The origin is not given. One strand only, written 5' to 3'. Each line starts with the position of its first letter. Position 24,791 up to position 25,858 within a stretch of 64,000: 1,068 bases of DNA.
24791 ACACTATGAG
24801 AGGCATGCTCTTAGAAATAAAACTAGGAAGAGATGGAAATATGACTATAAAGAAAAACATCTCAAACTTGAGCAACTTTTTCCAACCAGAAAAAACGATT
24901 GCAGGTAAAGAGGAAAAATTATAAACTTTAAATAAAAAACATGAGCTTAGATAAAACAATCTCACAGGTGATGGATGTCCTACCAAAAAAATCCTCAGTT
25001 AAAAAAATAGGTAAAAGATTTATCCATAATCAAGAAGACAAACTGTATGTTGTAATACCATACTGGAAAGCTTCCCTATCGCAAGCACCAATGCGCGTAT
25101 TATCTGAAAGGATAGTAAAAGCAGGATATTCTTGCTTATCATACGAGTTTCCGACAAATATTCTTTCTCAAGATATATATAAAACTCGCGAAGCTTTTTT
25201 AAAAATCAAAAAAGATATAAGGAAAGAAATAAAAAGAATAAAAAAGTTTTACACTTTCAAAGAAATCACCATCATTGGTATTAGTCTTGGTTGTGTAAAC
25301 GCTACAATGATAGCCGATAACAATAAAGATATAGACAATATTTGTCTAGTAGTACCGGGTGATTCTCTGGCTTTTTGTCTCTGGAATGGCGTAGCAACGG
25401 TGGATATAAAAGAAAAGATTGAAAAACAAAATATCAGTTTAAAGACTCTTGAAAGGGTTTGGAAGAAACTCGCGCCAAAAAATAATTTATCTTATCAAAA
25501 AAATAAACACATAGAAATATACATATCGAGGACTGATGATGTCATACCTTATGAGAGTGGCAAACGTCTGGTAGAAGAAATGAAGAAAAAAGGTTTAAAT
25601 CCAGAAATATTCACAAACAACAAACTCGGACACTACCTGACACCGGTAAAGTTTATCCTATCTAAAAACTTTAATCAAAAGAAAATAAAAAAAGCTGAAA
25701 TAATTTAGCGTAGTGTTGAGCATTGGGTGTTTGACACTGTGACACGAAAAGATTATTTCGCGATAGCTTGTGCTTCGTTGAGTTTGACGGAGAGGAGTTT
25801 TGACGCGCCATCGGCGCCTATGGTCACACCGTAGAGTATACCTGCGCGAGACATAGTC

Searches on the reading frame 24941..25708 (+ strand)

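Call 3: search_protein_families(library=pfam, proteins=[window:24941-25708:+], max_evalue=1)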
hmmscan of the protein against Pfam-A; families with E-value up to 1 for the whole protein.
window:24941-25708:+ (255 aa): 10 families
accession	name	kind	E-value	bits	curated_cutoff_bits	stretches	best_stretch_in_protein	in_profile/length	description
PF00326.27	Peptidase_S9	-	0.00039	20.4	22.6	1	105-233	62-189/213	Prolyl oligopeptidase family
PF07173.17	GRDP-like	-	0.012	16.8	22.7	0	160-216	21-75/143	Glycine-rich domain-containing protein-like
PF01764.32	Lipase_3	-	0.017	15.5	22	1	84-126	40-82/140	Lipase (class 3)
PF12695.13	Abhydrolase_5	-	0.025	14.8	27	1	39-136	3-86/164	Alpha/beta hydrolase family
PF15237.11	PTRF_SDPR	-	0.032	14.3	30.5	1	155-206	76-129/250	PTRF/SDPR family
PF12146.15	Hydrolase_4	-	0.082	12.6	27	1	86-180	55-140/239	Serine aminopeptidase, S33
PF00561.26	Abhydrolase_1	-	0.11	12.6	25.8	1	91-139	53-102/245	alpha/beta hydrolase fold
PF04734.18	Ceramidase_alk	-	0.11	11.6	32.1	1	76-204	301-417/509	Neutral/alkaline non-lysosomal ceramidase, N-terminal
PF06821.19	Ser_hydrolase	-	0.13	12.6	22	1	107-212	55-139/172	Serine hydrolase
PF20408.4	Abhydrolase_11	-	0.17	12.1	27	1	50-131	19-100/193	Alpha/beta hydrolase domain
